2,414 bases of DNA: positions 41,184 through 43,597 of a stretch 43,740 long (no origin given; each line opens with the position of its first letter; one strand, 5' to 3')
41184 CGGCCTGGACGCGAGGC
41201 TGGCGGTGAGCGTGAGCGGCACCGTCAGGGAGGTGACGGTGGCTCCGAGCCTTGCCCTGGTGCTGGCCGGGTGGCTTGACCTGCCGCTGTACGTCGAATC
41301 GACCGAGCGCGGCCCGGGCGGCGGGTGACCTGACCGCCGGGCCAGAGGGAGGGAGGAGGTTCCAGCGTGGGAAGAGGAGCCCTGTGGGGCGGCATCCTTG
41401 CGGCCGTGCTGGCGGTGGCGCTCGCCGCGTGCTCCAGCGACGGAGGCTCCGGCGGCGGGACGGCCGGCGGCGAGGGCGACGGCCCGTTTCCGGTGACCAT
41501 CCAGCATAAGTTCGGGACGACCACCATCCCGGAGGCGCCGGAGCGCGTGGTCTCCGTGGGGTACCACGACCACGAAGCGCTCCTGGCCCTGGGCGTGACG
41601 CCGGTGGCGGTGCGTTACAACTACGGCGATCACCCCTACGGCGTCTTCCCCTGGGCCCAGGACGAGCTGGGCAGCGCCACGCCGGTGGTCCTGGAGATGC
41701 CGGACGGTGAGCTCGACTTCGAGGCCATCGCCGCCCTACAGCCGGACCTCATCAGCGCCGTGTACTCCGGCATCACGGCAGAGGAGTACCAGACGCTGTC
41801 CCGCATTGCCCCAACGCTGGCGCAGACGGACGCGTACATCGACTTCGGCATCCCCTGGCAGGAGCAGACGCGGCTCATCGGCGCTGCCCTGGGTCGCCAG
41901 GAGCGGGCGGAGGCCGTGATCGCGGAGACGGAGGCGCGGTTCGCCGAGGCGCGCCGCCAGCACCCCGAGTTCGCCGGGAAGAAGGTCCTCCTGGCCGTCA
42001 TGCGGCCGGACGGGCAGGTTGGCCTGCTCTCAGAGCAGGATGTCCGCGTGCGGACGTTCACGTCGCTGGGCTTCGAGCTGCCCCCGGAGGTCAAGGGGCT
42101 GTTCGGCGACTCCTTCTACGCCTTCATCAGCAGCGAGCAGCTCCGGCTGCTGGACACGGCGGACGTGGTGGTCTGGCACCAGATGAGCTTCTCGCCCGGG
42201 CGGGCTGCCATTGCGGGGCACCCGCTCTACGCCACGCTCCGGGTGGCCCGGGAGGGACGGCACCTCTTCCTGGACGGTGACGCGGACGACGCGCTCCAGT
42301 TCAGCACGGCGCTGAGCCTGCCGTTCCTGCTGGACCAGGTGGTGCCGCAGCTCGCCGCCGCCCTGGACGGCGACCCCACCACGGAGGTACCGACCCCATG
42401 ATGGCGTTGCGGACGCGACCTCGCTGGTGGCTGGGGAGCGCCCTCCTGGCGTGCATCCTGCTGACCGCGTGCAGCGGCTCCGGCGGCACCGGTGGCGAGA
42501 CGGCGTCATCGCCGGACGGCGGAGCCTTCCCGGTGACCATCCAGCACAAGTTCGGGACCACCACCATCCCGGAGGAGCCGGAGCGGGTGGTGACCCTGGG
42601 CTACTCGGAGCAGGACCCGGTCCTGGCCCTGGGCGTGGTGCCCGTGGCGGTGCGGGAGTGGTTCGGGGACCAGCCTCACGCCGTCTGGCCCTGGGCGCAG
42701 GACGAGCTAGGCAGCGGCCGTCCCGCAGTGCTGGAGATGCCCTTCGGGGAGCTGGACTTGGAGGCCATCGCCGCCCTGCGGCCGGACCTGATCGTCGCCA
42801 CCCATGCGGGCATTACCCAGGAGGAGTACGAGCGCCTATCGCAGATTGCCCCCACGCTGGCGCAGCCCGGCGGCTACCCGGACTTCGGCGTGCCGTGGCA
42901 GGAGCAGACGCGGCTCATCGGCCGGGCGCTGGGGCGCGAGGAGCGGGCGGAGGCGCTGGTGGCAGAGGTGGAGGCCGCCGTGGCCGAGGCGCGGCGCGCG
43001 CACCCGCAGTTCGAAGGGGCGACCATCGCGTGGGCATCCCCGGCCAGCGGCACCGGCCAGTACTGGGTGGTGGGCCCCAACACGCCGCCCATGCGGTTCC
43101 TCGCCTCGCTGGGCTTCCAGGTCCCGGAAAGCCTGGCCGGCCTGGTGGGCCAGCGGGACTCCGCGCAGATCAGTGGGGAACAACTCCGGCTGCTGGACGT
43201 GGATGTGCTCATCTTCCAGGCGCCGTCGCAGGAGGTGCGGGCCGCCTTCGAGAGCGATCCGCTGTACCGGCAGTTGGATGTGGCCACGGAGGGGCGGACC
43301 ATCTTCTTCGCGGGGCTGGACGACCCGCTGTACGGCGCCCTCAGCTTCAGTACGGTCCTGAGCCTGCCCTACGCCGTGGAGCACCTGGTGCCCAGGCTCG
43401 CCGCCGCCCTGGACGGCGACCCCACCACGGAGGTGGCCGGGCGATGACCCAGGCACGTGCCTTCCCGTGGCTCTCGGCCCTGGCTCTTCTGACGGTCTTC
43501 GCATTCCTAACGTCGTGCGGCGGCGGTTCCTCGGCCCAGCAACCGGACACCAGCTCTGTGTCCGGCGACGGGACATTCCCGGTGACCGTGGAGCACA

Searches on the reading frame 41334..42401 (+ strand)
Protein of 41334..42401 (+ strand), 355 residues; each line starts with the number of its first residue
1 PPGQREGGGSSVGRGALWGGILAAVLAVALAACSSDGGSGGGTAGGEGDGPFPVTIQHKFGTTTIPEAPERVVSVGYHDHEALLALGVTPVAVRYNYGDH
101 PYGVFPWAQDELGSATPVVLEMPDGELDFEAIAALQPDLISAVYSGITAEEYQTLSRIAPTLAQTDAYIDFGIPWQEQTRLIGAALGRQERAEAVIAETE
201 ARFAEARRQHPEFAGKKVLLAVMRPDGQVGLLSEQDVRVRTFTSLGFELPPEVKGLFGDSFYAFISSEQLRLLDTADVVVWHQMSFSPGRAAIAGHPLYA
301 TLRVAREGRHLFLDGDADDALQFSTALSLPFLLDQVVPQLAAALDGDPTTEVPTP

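Call 45: search_protein_families(library=pfam, proteins=[window:41334-42401:+], max_evalue=0.0001)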
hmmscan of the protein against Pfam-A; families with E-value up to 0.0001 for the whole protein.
window:41334-42401:+ (355 aa): 1 family
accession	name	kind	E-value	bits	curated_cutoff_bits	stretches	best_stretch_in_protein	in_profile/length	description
PF01497.23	Peripla_BP_2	-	8.4e-25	88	27.5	1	72-314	1-232/235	Periplasmic binding protein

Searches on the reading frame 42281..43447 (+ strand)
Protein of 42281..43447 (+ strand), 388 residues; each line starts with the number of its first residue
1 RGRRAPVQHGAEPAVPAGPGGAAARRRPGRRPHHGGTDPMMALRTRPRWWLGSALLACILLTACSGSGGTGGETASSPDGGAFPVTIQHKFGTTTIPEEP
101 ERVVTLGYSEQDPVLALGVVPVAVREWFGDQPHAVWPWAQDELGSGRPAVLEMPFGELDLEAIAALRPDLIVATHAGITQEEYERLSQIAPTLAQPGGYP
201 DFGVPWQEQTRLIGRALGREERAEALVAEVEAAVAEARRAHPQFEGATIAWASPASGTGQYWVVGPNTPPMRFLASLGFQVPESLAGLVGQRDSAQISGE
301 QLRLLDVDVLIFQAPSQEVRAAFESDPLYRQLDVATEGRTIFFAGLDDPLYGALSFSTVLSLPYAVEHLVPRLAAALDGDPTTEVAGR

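Call 45: search_protein_families(library=pfam, proteins=[window:42281-43447:+], max_evalue=0.0001)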
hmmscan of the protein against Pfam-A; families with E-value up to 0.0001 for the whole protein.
window:42281-43447:+ (388 aa): 1 family
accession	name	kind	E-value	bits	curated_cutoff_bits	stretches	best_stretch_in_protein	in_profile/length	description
PF01497.23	Peripla_BP_2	-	1e-26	94.3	27.5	1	103-339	1-227/235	Periplasmic binding protein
